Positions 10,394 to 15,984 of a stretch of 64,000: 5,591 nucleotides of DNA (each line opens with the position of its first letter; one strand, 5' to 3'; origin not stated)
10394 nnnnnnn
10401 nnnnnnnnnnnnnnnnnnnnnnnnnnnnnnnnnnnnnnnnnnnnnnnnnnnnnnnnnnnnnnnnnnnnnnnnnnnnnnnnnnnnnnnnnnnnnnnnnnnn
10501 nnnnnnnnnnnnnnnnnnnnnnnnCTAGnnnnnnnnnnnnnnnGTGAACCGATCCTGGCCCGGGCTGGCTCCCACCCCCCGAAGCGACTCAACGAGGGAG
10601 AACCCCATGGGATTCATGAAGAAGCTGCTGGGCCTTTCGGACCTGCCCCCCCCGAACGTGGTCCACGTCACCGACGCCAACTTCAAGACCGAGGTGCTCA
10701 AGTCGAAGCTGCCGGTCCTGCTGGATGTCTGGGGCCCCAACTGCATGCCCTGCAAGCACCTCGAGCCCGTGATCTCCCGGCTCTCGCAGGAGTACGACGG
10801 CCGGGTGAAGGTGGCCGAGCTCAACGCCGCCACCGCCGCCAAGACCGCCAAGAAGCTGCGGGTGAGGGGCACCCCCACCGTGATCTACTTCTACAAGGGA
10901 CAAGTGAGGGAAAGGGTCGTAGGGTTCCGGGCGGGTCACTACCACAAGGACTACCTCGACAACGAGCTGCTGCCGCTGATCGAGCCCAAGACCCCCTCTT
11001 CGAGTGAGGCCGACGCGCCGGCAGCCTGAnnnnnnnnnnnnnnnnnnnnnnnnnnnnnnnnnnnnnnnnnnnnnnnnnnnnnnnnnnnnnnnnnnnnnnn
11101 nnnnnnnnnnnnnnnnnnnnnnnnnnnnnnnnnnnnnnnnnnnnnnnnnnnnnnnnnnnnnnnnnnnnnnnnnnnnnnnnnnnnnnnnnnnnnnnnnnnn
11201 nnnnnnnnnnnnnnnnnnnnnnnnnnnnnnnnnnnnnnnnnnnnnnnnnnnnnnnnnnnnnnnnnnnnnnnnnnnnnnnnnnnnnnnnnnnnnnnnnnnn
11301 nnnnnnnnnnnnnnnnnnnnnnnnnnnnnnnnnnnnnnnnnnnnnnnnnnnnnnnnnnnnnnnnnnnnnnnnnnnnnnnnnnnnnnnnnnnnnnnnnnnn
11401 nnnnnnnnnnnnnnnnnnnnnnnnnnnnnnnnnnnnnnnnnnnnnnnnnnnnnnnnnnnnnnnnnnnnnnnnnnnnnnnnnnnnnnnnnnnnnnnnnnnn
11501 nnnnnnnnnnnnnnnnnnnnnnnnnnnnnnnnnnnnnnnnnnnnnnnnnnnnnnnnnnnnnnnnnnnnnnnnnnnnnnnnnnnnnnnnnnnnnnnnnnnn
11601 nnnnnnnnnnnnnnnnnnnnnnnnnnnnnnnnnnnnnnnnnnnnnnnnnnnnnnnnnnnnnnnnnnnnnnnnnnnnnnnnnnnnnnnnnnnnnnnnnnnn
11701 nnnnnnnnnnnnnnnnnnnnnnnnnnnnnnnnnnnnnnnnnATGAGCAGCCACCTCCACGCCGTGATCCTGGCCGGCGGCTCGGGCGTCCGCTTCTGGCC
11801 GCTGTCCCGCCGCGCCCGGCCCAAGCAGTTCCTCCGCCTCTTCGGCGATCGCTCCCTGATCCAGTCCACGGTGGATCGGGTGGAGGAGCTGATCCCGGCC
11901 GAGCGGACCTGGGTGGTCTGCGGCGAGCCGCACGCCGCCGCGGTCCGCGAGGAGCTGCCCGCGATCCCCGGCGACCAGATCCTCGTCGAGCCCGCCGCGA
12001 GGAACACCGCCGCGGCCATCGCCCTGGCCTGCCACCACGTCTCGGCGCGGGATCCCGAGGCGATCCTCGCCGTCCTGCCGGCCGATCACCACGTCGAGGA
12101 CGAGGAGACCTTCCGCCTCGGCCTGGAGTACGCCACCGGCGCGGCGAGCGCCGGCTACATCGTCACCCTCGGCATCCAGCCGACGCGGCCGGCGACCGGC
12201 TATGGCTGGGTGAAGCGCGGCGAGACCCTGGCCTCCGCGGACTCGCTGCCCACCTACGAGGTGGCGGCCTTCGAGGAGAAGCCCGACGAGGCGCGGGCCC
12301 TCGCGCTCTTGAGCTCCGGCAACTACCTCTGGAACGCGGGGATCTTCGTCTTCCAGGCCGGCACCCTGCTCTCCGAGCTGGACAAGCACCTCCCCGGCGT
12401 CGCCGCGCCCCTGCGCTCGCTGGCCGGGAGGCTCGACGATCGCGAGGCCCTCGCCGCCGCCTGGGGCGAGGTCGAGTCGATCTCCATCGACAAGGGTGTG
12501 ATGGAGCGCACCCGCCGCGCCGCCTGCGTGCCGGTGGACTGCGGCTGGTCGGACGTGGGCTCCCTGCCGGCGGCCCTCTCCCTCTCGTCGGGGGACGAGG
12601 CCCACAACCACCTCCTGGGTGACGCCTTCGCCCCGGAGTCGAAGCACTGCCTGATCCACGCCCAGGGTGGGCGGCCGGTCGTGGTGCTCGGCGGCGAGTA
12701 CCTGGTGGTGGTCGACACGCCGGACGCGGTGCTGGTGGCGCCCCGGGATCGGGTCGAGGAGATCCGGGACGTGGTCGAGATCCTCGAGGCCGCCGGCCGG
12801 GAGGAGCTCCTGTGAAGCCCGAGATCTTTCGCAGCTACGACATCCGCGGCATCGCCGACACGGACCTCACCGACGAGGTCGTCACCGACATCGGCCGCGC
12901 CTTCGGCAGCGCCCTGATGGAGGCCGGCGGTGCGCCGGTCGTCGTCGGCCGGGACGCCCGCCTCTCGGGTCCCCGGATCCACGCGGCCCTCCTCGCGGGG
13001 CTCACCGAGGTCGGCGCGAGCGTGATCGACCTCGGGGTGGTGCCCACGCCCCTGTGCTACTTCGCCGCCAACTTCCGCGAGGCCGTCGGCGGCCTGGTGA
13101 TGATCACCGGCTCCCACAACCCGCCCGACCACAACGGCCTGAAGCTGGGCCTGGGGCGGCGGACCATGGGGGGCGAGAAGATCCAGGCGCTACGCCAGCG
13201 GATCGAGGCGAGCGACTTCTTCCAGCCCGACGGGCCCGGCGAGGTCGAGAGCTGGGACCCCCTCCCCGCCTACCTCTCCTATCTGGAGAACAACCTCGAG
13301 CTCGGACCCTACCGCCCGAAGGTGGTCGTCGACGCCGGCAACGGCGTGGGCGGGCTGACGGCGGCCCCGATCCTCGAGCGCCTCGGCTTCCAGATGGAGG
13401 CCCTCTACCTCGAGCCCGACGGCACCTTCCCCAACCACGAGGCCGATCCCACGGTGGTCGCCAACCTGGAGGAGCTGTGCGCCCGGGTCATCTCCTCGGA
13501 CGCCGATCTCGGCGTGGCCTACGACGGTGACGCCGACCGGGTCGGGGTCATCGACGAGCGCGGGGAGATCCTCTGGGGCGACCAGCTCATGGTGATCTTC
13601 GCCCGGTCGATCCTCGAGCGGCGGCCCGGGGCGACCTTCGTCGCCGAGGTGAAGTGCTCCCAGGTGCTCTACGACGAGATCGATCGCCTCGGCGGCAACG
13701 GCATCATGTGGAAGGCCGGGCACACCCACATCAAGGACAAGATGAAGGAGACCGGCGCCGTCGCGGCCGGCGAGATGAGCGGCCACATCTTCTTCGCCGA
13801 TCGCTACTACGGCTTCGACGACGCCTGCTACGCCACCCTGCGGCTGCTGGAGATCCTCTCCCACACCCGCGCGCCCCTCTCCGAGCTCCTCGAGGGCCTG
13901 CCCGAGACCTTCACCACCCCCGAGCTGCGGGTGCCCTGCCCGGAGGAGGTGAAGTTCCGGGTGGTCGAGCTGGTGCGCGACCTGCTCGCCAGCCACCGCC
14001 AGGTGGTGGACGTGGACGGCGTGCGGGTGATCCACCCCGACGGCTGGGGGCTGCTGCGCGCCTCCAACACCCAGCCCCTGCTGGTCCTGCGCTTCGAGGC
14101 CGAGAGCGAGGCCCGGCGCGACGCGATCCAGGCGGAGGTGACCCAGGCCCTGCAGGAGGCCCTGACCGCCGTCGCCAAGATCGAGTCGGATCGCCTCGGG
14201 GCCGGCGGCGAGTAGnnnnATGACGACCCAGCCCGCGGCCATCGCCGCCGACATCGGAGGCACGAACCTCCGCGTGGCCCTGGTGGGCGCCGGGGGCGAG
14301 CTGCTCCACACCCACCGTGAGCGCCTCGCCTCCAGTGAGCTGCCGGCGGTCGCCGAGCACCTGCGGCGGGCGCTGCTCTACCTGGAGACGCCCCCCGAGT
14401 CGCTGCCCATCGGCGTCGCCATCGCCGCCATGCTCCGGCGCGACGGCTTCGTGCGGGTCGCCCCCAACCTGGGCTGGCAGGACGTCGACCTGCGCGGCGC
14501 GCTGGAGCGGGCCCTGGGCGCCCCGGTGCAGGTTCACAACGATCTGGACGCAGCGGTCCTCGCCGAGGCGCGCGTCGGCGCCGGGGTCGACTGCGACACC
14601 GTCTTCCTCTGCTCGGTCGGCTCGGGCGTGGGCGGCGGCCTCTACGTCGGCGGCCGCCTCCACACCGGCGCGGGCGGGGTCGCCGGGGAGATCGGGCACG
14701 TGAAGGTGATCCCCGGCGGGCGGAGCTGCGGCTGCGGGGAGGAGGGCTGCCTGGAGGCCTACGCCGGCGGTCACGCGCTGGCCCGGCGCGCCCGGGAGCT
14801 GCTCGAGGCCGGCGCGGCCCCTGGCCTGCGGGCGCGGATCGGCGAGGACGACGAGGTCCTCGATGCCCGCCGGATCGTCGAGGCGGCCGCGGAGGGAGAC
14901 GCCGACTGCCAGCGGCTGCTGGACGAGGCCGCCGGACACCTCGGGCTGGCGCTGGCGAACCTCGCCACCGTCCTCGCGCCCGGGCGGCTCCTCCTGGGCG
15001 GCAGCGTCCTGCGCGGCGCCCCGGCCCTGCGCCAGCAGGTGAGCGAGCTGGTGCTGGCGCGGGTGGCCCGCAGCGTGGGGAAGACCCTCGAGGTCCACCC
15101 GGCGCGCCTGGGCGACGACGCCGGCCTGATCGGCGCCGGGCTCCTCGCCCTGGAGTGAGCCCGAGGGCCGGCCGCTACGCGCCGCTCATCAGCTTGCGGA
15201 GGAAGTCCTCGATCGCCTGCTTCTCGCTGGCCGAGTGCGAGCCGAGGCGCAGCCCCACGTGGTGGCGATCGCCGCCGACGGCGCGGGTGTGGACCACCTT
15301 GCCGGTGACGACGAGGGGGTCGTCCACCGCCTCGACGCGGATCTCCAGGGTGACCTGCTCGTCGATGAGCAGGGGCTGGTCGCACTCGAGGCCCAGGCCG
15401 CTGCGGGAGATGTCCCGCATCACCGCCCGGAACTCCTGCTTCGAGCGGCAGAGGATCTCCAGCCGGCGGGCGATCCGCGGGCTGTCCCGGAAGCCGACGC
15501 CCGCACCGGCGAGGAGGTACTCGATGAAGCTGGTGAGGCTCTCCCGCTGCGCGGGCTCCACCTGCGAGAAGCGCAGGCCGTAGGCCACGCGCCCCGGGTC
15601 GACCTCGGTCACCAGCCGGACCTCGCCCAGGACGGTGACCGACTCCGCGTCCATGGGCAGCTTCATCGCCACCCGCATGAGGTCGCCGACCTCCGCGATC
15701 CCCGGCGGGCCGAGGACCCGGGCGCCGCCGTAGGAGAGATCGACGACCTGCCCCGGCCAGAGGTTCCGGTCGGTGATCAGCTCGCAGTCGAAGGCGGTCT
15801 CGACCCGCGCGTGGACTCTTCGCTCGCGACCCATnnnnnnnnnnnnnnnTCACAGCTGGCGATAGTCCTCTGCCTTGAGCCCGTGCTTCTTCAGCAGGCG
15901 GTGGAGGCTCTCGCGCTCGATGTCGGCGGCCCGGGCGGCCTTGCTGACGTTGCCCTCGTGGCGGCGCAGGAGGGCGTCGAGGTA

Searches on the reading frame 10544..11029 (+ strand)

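Call 77: search_protein_families(library=pfam, proteins=[window:10544-11029:+], max_evalue=0.00001)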
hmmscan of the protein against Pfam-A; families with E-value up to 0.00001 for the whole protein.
window:10544-11029:+ (161 aa): 2 families
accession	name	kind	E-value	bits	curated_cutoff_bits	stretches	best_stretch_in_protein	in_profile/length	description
PF00085.26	Thioredoxin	-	2.6e-21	76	23.5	1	39-130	2-93/103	Thioredoxin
PF13098.12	Thioredoxin_2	-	1.9e-07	31.8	27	1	53-128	3-94/104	Thioredoxin-like domain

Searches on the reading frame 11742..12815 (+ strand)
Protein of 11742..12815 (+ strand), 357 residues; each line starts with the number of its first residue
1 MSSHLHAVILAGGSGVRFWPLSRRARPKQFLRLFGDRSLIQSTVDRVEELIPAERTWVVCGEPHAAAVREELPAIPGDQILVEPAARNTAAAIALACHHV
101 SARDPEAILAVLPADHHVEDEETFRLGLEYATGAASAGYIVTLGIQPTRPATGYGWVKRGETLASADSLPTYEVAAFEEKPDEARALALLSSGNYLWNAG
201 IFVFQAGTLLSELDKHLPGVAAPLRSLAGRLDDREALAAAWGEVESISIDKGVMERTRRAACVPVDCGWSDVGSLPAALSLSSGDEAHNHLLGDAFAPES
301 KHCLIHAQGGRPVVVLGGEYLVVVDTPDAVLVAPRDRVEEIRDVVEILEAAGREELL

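Call 78: search_protein_families(library=pfam, proteins=[window:11742-12815:+], max_evalue=0.00001)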
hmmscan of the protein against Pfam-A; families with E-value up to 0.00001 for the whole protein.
window:11742-12815:+ (357 aa): 3 families
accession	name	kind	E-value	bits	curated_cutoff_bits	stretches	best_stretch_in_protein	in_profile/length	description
PF00483.29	NTP_transferase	-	1.4e-39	136.6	21.2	1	7-283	2-240/245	Nucleotidyl transferase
PF22640.1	ManC_GMP_beta-helix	-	1e-10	41.8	27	1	299-348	7-55/55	MannoseP isomerase/GMP-like beta-helix domain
PF12804.13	NTP_transf_3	-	1.6e-10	41.8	27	1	7-132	1-112/160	MobA-like NTP transferase domain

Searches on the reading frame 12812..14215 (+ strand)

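Call 78: search_protein_families(library=pfam, proteins=[window:12812-14215:+], max_evalue=0.00001)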
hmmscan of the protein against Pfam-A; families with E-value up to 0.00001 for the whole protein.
window:12812-14215:+ (467 aa): 4 families
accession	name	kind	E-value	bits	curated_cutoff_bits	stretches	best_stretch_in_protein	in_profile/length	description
PF02878.22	PGM_PMM_I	-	6e-32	110.7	22.5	1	5-135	3-135/138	Phosphoglucomutase/phosphomannomutase, alpha/beta/alpha domain I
PF02880.22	PGM_PMM_III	-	5.8e-27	94.5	20.7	1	255-366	1-114/115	Phosphoglucomutase/phosphomannomutase, alpha/beta/alpha domain III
PF02879.22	PGM_PMM_II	-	6.3e-24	84.9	29.3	1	153-251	2-103/103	Phosphoglucomutase/phosphomannomutase, alpha/beta/alpha domain II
PF00408.26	PGM_PMM_IV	-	5.6e-13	49.2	23.1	1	371-444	1-66/68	Phosphoglucomutase/phosphomannomutase, C-terminal domain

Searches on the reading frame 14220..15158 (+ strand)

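Call 78: search_protein_families(library=pfam, proteins=[window:14220-15158:+], max_evalue=0.00001)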
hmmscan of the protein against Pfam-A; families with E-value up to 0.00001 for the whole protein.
window:14220-15158:+ (312 aa): 2 families
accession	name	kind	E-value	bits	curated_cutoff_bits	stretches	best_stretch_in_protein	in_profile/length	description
PF00480.26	ROK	-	2.7e-59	201.6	22.9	1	8-311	2-292/294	ROK family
PF02685.22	Glucokinase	-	9.6e-08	31.8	22.1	0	8-119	1-109/314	Glucokinase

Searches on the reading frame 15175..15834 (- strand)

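Call 78: search_protein_families(library=pfam, proteins=[window:15175-15834:-], max_evalue=0.00001)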
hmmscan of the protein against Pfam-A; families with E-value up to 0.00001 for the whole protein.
window:15175-15834:- (219 aa): 1 family
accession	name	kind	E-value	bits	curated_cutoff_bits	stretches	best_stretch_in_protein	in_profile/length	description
PF07238.19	PilZ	-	1.8e-27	96.1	22.5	2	4-105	1-101/102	PilZ domain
